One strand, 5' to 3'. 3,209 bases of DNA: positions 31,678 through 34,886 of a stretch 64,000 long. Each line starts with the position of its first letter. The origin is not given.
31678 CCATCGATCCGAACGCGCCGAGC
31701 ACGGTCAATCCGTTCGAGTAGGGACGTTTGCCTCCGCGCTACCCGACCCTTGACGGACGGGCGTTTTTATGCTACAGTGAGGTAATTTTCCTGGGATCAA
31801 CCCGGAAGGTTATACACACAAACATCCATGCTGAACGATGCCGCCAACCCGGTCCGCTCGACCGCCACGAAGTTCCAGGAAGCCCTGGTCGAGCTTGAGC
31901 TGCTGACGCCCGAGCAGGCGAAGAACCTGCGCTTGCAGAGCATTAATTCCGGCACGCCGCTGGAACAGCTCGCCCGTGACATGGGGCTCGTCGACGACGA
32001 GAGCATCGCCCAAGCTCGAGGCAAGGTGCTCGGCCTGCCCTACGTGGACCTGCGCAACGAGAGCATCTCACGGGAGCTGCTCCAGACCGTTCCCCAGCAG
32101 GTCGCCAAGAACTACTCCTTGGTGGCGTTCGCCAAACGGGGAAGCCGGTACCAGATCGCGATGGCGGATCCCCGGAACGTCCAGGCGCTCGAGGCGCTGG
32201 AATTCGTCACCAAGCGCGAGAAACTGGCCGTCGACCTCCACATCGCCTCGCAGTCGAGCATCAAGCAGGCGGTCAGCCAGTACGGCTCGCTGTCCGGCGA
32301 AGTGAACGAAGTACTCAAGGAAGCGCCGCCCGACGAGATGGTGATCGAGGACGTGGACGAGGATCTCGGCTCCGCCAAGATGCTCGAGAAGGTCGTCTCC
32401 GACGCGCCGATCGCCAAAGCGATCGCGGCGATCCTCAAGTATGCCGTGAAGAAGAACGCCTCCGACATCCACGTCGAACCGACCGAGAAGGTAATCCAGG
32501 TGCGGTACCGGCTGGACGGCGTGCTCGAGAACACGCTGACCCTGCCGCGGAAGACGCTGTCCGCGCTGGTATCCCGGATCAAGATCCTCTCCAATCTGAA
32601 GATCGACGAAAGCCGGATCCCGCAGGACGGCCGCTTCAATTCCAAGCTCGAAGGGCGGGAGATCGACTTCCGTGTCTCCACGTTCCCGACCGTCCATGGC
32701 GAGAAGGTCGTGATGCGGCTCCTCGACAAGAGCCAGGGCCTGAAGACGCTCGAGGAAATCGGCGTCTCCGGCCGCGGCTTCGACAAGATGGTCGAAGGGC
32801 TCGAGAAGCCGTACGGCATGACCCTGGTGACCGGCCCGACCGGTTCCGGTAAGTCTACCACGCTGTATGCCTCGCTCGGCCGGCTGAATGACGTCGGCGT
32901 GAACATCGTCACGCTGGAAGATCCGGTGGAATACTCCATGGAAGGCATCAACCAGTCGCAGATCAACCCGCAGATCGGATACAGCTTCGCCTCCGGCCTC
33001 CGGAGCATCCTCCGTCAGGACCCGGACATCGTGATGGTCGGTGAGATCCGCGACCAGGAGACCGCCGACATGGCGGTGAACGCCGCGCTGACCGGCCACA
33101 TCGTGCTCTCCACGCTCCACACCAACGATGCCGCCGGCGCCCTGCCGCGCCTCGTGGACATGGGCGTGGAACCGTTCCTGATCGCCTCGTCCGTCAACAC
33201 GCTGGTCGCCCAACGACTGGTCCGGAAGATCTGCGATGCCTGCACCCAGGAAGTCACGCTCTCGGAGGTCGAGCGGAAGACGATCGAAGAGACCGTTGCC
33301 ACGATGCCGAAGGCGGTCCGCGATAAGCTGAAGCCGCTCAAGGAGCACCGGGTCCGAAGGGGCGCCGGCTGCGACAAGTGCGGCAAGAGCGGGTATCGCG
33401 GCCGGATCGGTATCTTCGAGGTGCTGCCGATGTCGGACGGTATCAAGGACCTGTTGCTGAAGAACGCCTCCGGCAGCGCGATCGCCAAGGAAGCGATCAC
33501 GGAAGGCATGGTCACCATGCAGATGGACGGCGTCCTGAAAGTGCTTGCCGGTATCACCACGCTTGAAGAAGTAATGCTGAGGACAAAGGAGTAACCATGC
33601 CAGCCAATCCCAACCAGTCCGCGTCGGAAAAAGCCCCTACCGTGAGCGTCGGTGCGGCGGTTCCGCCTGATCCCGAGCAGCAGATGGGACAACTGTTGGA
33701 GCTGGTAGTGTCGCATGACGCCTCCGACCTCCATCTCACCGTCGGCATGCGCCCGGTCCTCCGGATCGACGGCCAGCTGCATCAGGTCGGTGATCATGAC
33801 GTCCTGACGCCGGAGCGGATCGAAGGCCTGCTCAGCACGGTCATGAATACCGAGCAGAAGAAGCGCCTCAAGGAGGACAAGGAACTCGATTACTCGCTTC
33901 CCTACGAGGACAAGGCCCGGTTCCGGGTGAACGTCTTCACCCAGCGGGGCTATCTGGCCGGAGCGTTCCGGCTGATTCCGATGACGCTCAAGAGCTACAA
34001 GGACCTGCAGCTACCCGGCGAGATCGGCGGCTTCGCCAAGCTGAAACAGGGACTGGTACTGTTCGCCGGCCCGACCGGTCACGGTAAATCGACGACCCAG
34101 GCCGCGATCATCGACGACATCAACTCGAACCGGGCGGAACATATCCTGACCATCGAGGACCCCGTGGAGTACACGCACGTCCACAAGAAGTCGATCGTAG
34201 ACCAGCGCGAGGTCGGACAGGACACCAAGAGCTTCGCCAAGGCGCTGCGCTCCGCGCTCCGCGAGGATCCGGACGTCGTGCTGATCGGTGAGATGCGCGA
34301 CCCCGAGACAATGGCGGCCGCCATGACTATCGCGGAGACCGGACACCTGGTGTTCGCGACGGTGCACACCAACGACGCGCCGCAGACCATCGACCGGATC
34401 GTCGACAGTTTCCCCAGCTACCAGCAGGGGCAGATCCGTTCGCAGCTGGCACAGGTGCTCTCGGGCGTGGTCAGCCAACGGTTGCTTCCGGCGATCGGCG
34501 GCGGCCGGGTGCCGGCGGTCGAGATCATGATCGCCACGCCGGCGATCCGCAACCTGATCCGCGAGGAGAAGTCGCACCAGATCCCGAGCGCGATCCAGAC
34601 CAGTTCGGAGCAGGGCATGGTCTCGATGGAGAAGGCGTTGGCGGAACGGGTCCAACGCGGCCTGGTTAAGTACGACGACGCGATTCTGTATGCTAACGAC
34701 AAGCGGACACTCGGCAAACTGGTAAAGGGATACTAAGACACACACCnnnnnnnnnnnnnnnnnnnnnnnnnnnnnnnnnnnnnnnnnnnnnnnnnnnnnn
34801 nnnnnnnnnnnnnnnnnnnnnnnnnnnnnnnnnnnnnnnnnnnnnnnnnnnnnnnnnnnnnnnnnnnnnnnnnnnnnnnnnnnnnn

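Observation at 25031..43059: Complete monoderm-type type IV pilus locus ending in rnhA and RNase P RNA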

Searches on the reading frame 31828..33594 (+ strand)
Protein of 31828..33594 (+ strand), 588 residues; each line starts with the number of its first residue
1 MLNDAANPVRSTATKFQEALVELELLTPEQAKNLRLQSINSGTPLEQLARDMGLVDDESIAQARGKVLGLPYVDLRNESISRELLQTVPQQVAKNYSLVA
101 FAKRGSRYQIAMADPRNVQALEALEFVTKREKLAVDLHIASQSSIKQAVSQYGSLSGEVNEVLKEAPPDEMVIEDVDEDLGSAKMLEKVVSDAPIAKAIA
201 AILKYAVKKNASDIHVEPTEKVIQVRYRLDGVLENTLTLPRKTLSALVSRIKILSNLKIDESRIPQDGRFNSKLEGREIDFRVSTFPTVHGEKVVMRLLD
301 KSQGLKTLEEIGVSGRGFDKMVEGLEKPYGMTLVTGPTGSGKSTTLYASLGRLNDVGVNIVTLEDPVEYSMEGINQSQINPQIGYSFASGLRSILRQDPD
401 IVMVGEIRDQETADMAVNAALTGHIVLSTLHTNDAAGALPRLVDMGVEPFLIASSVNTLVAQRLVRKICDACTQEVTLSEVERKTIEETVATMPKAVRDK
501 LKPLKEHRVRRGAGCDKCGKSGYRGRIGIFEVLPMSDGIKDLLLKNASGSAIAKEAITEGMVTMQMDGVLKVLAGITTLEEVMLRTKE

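Call 4: search_protein_families(library=pfam, proteins=[window:31828-33594:+], max_evalue=0.01)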
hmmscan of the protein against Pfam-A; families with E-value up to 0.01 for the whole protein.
window:31828-33594:+ (588 aa): 6 families
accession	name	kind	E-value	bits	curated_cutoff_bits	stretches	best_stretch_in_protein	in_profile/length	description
PF00437.27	T2SSE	-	4.1e-132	440.7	24.9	1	191-583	4-369/370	Type II/IV secretion system protein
PF05157.20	MshEN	-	3.6e-18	65.8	23.1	1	68-156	1-87/90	MshEN domain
PF13555.12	AAA_29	-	0.00042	20.5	27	1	328-346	21-39/61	P-loop containing region of AAA domain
PF13401.12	AAA_22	-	0.0011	19.7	27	1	329-371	5-47/130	AAA domain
PF25199.1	nSTAND_NTPase5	-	0.0026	18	34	1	326-365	38-78/145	Novel STAND NTPase 5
PF13476.12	AAA_23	-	0.0091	17.1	27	0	330-347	20-37/201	AAA domain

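Call 9: search_protein_families(library=ncbifam, proteins=[window:31828-33594:+], max_evalue=0.001)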
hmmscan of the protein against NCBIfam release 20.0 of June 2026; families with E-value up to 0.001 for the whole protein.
window:31828-33594:+ (588 aa): 18 families
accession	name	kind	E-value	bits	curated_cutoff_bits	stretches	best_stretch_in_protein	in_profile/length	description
TIGR02538.1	type_IV_pilB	equivalog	6e-177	589.7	675.65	1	16-587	2-563/564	type IV-A pilus assembly ATPase PilB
TIGR02533.1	type_II_gspE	equivalog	1.8e-173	577.7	630.25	1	86-584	2-484/486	type II secretion system ATPase GspE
NF053534.1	T4PilAsmATPsTfpB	equivalog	4.1e-137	458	850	1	82-583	91-579/584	type IV pilus assembly ATPase TfpB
NF007755.0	PRK10436.1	equivalog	2.5e-131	438.5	617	1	90-583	11-456/465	type II secretion system protein GspE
NF041000.1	ATPase_ComGA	equivalog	6.4e-75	251.6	300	1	201-466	2-266/267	competence type IV pilus ATPase ComGA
TIGR01420.1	pilT_fam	subfamily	9.8e-54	182.8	319.1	1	199-471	2-274/343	PilT/PilU family type 4a pilus ATPase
TIGR02525.1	plasmid_TraJ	equivalog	1.1e-27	97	368.3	1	306-446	130-273/372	plasmid transfer ATPase TraJ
TIGR02524.1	dot_icm_DotB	equivalog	1.8e-23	83.3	463.3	1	320-445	125-259/358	Dot/Icm type IV secretion system ATPase DotB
TIGR02782.1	TrbB_P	equivalog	1.5e-13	50.7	304.55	1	333-446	140-256/303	P-type conjugative transfer ATPase TrbB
NF058587.1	archaellum_moto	equivalog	2.3e-13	49.7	550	1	331-481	276-433/527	archaellum flagellar ATPase motor FlaI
TIGR03819.1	heli_sec_ATPase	hypoth_equivalog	8.1e-13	48.3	373.15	1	207-458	60-313/340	TadA family conjugal transfer-associated ATPase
TIGR02788.1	VirB11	equivalog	1.5e-10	40.6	249.95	1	333-471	148-290/308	P-type DNA transfer ATPase VirB11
NF010469.0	PRK13894.1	subfamily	3.3e-10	39.8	508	1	332-443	152-265/320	conjugal transfer ATPase TrbB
NF010407.0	PRK13833.1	subfamily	2e-08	34.1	499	1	333-447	148-264/323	conjugal transfer protein TrbB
NF053672.1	bindosome_BasE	exception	8.6e-08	31.3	1000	1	331-442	272-388/512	bindosome assembly system ATPase subunit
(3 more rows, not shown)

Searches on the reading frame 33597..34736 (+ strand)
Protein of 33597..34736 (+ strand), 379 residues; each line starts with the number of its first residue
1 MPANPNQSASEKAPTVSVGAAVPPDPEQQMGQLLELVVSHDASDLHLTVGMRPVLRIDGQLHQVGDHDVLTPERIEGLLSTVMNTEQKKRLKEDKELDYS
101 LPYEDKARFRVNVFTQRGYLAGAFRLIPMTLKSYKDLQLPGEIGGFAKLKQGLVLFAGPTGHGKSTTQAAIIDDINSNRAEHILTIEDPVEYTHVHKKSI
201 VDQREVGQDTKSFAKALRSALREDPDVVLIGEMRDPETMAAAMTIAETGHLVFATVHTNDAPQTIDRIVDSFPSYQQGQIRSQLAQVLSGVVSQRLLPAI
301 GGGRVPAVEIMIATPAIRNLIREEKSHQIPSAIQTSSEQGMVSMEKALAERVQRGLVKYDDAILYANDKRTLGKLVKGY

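Call 4: search_protein_families(library=pfam, proteins=[window:33597-34736:+], max_evalue=0.01)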
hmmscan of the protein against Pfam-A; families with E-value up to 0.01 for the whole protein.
window:33597-34736:+ (379 aa): 4 families
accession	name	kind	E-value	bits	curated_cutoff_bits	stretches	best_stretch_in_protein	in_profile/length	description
PF00437.27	T2SSE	-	1.1e-43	149.8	24.9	1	32-298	14-279/370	Type II/IV secretion system protein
PF00004.35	AAA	-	0.00098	20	21.2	1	154-233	1-66/131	ATPase family associated with various cellular activities (AAA)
PF08734.17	GYD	-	0.0057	17.1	31.4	0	223-257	45-80/91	GYD domain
PF04851.21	ResIII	-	0.0094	16.3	22.5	0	150-258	22-109/164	Type III restriction enzyme, res subunit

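Call 9: search_protein_families(library=ncbifam, proteins=[window:33597-34736:+], max_evalue=0.001)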
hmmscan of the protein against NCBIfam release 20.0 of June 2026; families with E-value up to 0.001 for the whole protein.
window:33597-34736:+ (379 aa): 17 families
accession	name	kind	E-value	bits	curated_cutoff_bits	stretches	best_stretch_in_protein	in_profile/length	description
TIGR01420.1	pilT_fam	subfamily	1.6e-133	445.2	319.1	1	30-369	2-341/343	PilT/PilU family type 4a pilus ATPase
TIGR02525.1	plasmid_TraJ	equivalog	8.8e-40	136.8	368.3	1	68-335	62-336/372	plasmid transfer ATPase TraJ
TIGR02524.1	dot_icm_DotB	equivalog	3.3e-38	131.8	463.3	1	29-357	5-345/358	Dot/Icm type IV secretion system ATPase DotB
TIGR02533.1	type_II_gspE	equivalog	2.9e-37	128.5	630.25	1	150-297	242-379/486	type II secretion system ATPase GspE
TIGR02538.1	type_IV_pilB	equivalog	3.5e-37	128.2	675.65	1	33-270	188-431/564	type IV-A pilus assembly ATPase PilB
NF041000.1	ATPase_ComGA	equivalog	8.6e-37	126.6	300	1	143-298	120-266/267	competence type IV pilus ATPase ComGA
NF007755.0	PRK10436.1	equivalog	6.2e-35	120.8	617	1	28-297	87-355/465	type II secretion system protein GspE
NF053534.1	T4PilAsmATPsTfpB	equivalog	1.7e-29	102.7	850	1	40-297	215-472/584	type IV pilus assembly ATPase TfpB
TIGR02788.1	VirB11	equivalog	4.2e-14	52.3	249.95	1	153-276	146-270/308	P-type DNA transfer ATPase VirB11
TIGR02782.1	TrbB_P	equivalog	5e-14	52.3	304.55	1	154-271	139-255/303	P-type conjugative transfer ATPase TrbB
NF058587.1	archaellum_moto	equivalog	1.2e-13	50.7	550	1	154-269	278-394/527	archaellum flagellar ATPase motor FlaI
NF010407.0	PRK13833.1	subfamily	9.8e-11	41.6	499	1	154-270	147-261/323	conjugal transfer protein TrbB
NF010469.0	PRK13894.1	subfamily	1.4e-10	41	508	1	154-268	152-264/320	conjugal transfer ATPase TrbB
NF010425.0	PRK13851.1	equivalog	2.2e-10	40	461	1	153-279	164-291/344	type IV secretion system protein VirB11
TIGR03819.1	heli_sec_ATPase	hypoth_equivalog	3e-10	39.8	373.15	1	154-267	181-296/340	TadA family conjugal transfer-associated ATPase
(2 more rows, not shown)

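Call 11: find_encoding_contigs(protein=window:33597-34736:+, flank=10000, max_places=6)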
Protein window:33597-34736:+ (379 aa): no gene with exactly this product is on record in the collection.
